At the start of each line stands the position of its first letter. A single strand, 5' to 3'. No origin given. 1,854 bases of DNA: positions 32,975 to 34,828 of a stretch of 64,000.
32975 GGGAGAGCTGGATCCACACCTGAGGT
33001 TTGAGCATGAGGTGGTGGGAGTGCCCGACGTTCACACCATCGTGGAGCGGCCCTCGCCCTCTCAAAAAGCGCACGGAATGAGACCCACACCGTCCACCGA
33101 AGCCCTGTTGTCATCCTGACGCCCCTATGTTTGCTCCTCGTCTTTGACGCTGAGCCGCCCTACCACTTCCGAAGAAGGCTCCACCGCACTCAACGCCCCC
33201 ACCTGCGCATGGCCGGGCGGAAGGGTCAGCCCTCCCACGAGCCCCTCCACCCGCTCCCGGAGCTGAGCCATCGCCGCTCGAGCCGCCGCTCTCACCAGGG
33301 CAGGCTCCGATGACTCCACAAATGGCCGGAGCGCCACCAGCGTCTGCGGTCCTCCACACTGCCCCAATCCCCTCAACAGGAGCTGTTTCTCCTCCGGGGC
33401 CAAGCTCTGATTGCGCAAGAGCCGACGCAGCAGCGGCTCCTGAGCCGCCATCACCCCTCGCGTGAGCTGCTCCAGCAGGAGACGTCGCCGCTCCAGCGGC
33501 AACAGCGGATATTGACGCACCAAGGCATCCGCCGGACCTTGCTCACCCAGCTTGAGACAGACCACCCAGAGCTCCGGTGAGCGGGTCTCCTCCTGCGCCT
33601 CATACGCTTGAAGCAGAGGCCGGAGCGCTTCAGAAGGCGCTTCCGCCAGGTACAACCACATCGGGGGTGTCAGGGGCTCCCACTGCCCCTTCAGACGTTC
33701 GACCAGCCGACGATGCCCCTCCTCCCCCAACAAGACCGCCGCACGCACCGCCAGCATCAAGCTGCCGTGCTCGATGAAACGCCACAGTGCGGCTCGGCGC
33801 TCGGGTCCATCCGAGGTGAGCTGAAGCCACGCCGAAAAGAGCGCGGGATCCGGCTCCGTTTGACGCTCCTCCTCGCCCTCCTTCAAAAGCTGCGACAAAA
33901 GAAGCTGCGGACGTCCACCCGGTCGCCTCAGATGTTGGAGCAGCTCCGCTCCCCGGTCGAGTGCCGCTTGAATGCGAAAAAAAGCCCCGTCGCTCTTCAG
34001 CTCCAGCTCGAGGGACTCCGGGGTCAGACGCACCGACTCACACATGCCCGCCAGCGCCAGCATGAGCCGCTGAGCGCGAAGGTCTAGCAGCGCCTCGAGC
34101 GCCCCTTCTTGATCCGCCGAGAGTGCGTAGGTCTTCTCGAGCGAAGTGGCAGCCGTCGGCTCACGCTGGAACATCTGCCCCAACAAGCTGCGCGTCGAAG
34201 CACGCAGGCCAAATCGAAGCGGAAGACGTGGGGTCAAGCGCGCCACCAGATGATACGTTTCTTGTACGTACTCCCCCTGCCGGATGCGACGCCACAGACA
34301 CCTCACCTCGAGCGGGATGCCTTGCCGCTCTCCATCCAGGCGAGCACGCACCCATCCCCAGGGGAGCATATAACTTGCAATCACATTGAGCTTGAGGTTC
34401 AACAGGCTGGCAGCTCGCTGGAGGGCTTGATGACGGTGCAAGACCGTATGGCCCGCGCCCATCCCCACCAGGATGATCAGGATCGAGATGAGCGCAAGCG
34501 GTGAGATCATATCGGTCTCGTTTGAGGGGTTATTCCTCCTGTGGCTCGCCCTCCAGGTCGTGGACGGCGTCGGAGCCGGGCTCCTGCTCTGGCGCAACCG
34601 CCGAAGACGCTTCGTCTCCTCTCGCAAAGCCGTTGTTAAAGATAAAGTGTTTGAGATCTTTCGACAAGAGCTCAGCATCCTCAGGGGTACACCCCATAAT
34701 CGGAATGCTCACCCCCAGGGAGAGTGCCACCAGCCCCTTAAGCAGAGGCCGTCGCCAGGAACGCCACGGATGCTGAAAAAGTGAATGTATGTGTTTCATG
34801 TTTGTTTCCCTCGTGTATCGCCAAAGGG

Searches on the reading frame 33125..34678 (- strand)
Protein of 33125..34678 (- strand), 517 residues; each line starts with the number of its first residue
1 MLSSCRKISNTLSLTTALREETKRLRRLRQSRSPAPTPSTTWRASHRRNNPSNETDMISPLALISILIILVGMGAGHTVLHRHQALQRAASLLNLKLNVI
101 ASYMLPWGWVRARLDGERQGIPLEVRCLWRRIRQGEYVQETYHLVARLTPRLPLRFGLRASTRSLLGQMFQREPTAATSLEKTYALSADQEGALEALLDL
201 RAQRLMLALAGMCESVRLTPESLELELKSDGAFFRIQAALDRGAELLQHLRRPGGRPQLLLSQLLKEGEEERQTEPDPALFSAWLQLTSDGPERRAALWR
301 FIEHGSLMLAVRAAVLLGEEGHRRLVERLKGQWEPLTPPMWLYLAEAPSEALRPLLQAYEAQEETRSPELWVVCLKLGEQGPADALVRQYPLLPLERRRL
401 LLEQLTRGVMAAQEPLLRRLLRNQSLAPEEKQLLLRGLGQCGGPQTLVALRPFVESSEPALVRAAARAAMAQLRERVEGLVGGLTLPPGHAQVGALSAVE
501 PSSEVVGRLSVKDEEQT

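Call 6: search_protein_families(library=pfam, proteins=[window:33125-34678:-], max_evalue=0.1)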
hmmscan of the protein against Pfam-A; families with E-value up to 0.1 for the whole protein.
window:33125-34678:- (517 aa): 1 family
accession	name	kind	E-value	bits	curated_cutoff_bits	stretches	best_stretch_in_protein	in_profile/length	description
PF13646.12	HEAT_2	-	0.0094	16.6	27.7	1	422-470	10-56/88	HEAT repeats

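Call 9: search_protein_families(library=ncbifam, proteins=[window:33125-34678:-], max_evalue=0.1)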
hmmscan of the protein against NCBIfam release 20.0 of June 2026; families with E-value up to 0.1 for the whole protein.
window:33125-34678:- (517 aa): 0 families
